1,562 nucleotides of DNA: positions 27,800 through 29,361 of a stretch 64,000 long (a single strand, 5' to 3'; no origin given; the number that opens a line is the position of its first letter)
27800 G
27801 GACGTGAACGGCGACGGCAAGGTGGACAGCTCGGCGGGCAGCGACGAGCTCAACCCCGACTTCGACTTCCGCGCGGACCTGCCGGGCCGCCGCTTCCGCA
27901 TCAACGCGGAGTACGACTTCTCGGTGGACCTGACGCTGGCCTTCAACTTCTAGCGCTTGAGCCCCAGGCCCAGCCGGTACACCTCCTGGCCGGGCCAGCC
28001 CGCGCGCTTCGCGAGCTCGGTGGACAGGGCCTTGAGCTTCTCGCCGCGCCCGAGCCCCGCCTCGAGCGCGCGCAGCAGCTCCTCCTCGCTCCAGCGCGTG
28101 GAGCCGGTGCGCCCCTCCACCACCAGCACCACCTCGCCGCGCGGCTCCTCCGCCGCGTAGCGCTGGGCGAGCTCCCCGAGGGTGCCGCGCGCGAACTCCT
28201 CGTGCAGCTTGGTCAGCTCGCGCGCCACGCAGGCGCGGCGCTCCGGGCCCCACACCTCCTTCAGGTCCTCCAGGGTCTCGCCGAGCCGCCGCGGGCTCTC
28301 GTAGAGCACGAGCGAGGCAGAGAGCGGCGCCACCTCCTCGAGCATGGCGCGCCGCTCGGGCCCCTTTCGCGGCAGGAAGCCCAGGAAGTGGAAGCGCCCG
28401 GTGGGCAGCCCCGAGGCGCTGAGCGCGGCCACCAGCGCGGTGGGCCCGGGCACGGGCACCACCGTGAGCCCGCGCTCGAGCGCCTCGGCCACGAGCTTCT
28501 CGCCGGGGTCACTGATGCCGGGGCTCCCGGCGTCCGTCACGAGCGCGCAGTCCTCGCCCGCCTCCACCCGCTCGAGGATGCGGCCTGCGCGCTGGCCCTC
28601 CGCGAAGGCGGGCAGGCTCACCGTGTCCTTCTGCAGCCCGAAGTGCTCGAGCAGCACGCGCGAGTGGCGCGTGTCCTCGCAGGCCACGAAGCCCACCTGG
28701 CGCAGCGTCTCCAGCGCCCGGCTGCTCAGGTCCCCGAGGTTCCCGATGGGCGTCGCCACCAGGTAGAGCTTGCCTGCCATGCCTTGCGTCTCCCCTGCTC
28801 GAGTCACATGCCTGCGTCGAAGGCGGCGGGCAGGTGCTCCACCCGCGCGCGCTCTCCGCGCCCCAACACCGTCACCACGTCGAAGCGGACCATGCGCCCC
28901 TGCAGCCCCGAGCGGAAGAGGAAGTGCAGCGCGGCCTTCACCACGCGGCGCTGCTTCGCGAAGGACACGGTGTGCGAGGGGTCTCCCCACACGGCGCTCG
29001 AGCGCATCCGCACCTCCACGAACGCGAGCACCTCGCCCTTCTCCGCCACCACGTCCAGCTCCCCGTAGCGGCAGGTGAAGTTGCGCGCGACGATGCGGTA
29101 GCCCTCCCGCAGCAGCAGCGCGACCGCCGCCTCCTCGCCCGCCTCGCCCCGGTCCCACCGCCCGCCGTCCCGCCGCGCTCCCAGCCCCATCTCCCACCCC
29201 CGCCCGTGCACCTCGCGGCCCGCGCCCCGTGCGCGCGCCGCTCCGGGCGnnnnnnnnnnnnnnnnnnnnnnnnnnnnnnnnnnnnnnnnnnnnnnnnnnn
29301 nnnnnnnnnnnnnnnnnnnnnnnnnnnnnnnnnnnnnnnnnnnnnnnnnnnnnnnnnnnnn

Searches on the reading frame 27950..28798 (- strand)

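Call 15: search_protein_families(library=pfam, proteins=[window:27950-28798:-], max_evalue=0.001)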
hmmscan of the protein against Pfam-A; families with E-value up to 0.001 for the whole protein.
window:27950-28798:- (282 aa): 1 family
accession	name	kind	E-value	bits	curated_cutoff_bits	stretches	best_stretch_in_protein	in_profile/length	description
PF00590.25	TP_methylase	-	4.2e-35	122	27.8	1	10-211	1-212/212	Tetrapyrrole (Corrin/Porphyrin) Methylases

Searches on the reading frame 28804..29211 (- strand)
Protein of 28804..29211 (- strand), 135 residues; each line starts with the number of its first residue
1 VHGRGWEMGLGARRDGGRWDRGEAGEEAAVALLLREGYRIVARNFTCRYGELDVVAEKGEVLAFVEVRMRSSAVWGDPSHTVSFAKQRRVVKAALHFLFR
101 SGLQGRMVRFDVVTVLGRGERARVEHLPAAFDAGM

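Call 15: search_protein_families(library=pfam, proteins=[window:28804-29211:-], max_evalue=0.001)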
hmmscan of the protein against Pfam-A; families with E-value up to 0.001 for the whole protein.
window:28804-29211:- (135 aa): 1 family
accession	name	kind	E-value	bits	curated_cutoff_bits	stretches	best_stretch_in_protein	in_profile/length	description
PF02021.23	UPF0102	-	7.4e-26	90.8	23.6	1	25-115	1-80/80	Uncharacterised protein family UPF0102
